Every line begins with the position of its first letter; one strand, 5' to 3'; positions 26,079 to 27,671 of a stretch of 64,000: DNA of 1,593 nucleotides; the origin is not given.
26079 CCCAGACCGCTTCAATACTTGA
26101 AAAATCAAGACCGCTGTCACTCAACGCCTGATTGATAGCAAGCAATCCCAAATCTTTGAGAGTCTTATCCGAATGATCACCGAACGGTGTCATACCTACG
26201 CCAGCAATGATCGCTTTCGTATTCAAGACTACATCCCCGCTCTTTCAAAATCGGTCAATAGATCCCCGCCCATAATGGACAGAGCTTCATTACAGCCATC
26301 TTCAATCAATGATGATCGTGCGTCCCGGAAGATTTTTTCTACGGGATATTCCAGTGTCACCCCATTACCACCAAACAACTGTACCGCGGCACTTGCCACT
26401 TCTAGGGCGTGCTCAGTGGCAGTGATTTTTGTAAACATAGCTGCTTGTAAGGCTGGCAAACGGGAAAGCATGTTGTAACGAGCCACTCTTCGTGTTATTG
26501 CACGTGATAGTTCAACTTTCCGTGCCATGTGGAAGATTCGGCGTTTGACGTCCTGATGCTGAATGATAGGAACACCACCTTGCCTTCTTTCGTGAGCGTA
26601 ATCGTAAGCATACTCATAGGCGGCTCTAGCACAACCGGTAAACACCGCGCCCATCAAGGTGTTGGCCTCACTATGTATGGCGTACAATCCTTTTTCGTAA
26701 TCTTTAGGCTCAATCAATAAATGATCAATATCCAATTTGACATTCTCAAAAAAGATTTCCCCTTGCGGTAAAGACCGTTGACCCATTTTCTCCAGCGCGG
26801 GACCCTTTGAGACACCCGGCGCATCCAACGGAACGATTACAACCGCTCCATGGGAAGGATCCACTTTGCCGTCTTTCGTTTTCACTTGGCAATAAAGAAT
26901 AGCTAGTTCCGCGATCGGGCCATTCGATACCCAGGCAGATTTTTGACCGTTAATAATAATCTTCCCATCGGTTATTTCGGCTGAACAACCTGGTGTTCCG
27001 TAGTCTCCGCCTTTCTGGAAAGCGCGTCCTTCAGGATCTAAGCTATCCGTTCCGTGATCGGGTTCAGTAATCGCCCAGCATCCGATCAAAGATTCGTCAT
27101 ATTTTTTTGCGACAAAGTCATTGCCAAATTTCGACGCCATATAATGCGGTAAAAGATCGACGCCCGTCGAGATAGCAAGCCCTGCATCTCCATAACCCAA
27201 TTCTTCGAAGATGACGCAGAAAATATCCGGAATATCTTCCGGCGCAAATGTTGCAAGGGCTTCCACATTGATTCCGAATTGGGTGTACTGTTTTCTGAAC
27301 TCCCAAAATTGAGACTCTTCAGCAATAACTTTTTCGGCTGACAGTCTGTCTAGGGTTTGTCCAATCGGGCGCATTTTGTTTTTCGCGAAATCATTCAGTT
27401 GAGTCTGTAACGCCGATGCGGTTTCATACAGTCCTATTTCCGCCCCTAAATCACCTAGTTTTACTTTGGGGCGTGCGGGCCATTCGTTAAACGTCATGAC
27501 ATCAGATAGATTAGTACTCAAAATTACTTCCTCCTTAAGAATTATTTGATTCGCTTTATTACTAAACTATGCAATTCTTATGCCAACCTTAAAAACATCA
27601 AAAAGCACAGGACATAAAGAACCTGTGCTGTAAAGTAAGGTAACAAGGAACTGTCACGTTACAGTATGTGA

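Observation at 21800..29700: GC-rich insertion carrying a sigma-54-controlled acyl-CoA catabolic operon with its own enhancer-binding activator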

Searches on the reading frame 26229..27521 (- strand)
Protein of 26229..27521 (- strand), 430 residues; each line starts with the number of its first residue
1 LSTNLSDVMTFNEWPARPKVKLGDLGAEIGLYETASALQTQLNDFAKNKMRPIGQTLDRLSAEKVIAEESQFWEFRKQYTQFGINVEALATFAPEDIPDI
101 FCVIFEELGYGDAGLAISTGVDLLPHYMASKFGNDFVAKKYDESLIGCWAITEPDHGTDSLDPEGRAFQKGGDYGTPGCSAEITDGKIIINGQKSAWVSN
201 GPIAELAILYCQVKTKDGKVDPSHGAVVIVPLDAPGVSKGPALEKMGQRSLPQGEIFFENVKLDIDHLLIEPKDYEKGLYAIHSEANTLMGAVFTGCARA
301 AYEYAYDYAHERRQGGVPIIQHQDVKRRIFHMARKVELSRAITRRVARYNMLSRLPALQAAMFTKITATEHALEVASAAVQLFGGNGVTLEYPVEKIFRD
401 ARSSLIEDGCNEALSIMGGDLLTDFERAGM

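Call 5: search_protein_families(library=pfam, proteins=[window:26229-27521:-])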
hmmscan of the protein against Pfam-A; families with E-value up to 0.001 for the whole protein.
window:26229-27521:- (430 aa): 3 families
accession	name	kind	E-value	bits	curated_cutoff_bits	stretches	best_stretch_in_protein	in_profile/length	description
PF00441.29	Acyl-CoA_dh_1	-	1.2e-28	100.6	22.4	1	289-413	17-140/150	Acyl-CoA dehydrogenase, C-terminal domain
PF02770.24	Acyl-CoA_dh_M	-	8.5e-17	61.6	33.3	1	148-261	1-97/97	Acyl-CoA dehydrogenase, middle domain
PF08028.16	Acyl-CoA_dh_2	-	5.3e-13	49.9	22.7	1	290-402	3-124/134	Acyl-CoA dehydrogenase, C-terminal domain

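Call 6: search_protein_families(library=ncbifam, proteins=[window:26229-27521:-])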
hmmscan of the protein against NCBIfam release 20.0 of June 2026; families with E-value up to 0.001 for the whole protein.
window:26229-27521:- (430 aa): 19 families
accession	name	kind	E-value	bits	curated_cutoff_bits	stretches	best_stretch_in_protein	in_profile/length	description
NF042439.1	SulpropCoADesulf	equivalog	2.9e-37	128.3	600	1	179-414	126-362/379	3-sulfinopropanoyl-CoA desulfinase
NF042972.1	AcrlCoAredClosAcrC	equivalog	2e-35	122.2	640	1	31-413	5-367/378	acryloyl-CoA reductase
NF045552.1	GlutCoADH_Des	equivalog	2.1e-34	119.4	470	1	103-410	72-367/387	glutaryl-CoA dehydrogenase Acd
NF043006.1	CyhCrbnylCoADH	equivalog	1.5e-29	103.2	650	1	180-413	139-366/380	cyclohexane-1-carbonyl-CoA dehydrogenase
NF045652.1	ProlPCPDhRedW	equivalog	2.4e-26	92.4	650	1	104-412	67-363/376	L-prolyl-[peptidyl-carrier protein] dehydrogenase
NF008997.0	PRK12341.1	equivalog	3e-26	92.4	537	1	178-425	137-380/382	acyl-CoA dehydrogenase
NF053553.1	prodigi_MBC_PigA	equivalog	1.6e-24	86.8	500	1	105-412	73-369/381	prodigiosin MBC biosynthesis dehydrogenase PigA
NF058590.1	AcCoDHFadEBacil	equivalog_domain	4.7e-24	84.8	600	1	136-413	121-401/586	acyl-CoA dehydrogenase FadE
NF052270.1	Staph_DH_FadE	equivalog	1.7e-20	73.1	600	1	135-423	128-394/400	acyl-CoA dehydrogenase FadE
NF002885.1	PRK03354.1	equivalog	1.1e-19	70.7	540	1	176-414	134-365/378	crotonobetainyl-CoA dehydrogenase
TIGR03207.1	cyc_hxne_CoA_dh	equivalog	6.8e-18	64.6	575.35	1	151-414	120-363/372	cyclohexanecarboxyl-CoA dehydrogenase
TIGR03203.1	pimD_small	equivalog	2.2e-12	46.8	652.7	1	181-408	140-360/378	pimeloyl-CoA dehydrogenase small subunit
NF050027.1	acylCoADhIpdE2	equivalog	3.9e-11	43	450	1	284-404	178-292/311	acyl-CoA dehydrogenase IpdE2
NF037942.1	ac_ACP_DH_MbtN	equivalog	6.2e-10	38.4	700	1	187-414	137-357/376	mycobactin biosynthesis acyl-ACP dehydrogenase MbtN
TIGR04022.1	sulfur_SfnB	equivalog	2e-07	30.2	430.9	1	221-409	167-367/391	SfnB family sulfur acquisition oxidoreductase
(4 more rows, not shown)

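Call 21: search_solved_structures(query=window:26229-27521:-, max_evalue=0.00001)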
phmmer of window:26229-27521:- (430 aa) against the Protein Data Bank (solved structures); distinct sequences matched with E-value up to 0.00001: 90 (the best 60 are shown).
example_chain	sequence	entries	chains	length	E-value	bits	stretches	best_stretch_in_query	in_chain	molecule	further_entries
3nf4_A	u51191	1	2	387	1.7e-33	119.6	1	100-414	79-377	acyl-CoA dehydrogenase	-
4m9a_A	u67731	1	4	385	6.6e-32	114.4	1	179-413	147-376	Acyl-CoA dehydrogenase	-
1ege_A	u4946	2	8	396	4.3e-30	108.4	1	30-412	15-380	MEDIUM CHAIN ACYL-COA DEHYDROGENASE | Acyl-CoA dehydrogenase, medium-chain specific, mitochondrial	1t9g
2a1t_A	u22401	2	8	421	4.8e-30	108.2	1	28-412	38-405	Acyl-CoA dehydrogenase, medium-chain specific, mitochondrial precursor | Medium-chain specific acyl-CoA dehydrogenase, mitochondrial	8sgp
1egc_A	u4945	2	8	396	6.2e-30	107.9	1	30-412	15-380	MEDIUM CHAIN ACYL-COA DEHYDROGENASE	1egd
4u83_A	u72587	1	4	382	1.4e-29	106.7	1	101-413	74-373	Acyl-CoA dehydrogenase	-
4n5f_A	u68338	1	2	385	2e-29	106.2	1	178-413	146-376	Putative acyl-CoA dehydrogenase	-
4p13_A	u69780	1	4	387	2.2e-29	106.1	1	35-412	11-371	Medium-chain specific acyl-CoA dehydrogenase, mitochondrial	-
1udy_A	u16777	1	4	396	2.6e-28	102.6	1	29-411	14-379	Acyl-CoA dehydrogenase, medium-chain specific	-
3mpi_A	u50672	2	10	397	3.8e-28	102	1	103-412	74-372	Glutaryl-CoA dehydrogenase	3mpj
3mdd_A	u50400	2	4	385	3.9e-28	102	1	32-411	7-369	MEDIUM CHAIN ACYL-COA DEHYDROGENASE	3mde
4iv6_A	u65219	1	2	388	2.8e-27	99.1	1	40-413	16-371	Acyl-CoA dehydrogenase FadE3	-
8i4p_A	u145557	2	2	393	2.1e-26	96.2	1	181-423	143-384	Acyl-CoA dehydrogenase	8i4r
7w0j_A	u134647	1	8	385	3.8e-26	95.4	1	181-416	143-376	Acyl-CoA dehydrogenase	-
3pfd_A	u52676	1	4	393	6.4e-26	94.7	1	182-416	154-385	Acyl-CoA dehydrogenase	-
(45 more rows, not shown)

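Call 44: search_solved_structures(query=window:26229-27521:-, max_evalue=1e-29, show_alignments=4)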
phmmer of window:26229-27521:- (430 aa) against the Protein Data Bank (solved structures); distinct sequences matched with E-value up to 1e-29: 5.
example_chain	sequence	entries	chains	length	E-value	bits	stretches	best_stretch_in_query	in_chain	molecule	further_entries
3nf4_A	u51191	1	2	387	1.7e-33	119.6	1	100-414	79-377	acyl-CoA dehydrogenase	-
4m9a_A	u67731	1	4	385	6.6e-32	114.4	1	179-413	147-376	Acyl-CoA dehydrogenase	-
1ege_A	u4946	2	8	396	4.3e-30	108.4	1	30-412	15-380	MEDIUM CHAIN ACYL-COA DEHYDROGENASE | Acyl-CoA dehydrogenase, medium-chain specific, mitochondrial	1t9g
2a1t_A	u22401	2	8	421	4.8e-30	108.2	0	28-412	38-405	Acyl-CoA dehydrogenase, medium-chain specific, mitochondrial precursor | Medium-chain specific acyl-CoA dehydrogenase, mitochondrial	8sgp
1egc_A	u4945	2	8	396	6.2e-30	107.9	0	30-412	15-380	MEDIUM CHAIN ACYL-COA DEHYDROGENASE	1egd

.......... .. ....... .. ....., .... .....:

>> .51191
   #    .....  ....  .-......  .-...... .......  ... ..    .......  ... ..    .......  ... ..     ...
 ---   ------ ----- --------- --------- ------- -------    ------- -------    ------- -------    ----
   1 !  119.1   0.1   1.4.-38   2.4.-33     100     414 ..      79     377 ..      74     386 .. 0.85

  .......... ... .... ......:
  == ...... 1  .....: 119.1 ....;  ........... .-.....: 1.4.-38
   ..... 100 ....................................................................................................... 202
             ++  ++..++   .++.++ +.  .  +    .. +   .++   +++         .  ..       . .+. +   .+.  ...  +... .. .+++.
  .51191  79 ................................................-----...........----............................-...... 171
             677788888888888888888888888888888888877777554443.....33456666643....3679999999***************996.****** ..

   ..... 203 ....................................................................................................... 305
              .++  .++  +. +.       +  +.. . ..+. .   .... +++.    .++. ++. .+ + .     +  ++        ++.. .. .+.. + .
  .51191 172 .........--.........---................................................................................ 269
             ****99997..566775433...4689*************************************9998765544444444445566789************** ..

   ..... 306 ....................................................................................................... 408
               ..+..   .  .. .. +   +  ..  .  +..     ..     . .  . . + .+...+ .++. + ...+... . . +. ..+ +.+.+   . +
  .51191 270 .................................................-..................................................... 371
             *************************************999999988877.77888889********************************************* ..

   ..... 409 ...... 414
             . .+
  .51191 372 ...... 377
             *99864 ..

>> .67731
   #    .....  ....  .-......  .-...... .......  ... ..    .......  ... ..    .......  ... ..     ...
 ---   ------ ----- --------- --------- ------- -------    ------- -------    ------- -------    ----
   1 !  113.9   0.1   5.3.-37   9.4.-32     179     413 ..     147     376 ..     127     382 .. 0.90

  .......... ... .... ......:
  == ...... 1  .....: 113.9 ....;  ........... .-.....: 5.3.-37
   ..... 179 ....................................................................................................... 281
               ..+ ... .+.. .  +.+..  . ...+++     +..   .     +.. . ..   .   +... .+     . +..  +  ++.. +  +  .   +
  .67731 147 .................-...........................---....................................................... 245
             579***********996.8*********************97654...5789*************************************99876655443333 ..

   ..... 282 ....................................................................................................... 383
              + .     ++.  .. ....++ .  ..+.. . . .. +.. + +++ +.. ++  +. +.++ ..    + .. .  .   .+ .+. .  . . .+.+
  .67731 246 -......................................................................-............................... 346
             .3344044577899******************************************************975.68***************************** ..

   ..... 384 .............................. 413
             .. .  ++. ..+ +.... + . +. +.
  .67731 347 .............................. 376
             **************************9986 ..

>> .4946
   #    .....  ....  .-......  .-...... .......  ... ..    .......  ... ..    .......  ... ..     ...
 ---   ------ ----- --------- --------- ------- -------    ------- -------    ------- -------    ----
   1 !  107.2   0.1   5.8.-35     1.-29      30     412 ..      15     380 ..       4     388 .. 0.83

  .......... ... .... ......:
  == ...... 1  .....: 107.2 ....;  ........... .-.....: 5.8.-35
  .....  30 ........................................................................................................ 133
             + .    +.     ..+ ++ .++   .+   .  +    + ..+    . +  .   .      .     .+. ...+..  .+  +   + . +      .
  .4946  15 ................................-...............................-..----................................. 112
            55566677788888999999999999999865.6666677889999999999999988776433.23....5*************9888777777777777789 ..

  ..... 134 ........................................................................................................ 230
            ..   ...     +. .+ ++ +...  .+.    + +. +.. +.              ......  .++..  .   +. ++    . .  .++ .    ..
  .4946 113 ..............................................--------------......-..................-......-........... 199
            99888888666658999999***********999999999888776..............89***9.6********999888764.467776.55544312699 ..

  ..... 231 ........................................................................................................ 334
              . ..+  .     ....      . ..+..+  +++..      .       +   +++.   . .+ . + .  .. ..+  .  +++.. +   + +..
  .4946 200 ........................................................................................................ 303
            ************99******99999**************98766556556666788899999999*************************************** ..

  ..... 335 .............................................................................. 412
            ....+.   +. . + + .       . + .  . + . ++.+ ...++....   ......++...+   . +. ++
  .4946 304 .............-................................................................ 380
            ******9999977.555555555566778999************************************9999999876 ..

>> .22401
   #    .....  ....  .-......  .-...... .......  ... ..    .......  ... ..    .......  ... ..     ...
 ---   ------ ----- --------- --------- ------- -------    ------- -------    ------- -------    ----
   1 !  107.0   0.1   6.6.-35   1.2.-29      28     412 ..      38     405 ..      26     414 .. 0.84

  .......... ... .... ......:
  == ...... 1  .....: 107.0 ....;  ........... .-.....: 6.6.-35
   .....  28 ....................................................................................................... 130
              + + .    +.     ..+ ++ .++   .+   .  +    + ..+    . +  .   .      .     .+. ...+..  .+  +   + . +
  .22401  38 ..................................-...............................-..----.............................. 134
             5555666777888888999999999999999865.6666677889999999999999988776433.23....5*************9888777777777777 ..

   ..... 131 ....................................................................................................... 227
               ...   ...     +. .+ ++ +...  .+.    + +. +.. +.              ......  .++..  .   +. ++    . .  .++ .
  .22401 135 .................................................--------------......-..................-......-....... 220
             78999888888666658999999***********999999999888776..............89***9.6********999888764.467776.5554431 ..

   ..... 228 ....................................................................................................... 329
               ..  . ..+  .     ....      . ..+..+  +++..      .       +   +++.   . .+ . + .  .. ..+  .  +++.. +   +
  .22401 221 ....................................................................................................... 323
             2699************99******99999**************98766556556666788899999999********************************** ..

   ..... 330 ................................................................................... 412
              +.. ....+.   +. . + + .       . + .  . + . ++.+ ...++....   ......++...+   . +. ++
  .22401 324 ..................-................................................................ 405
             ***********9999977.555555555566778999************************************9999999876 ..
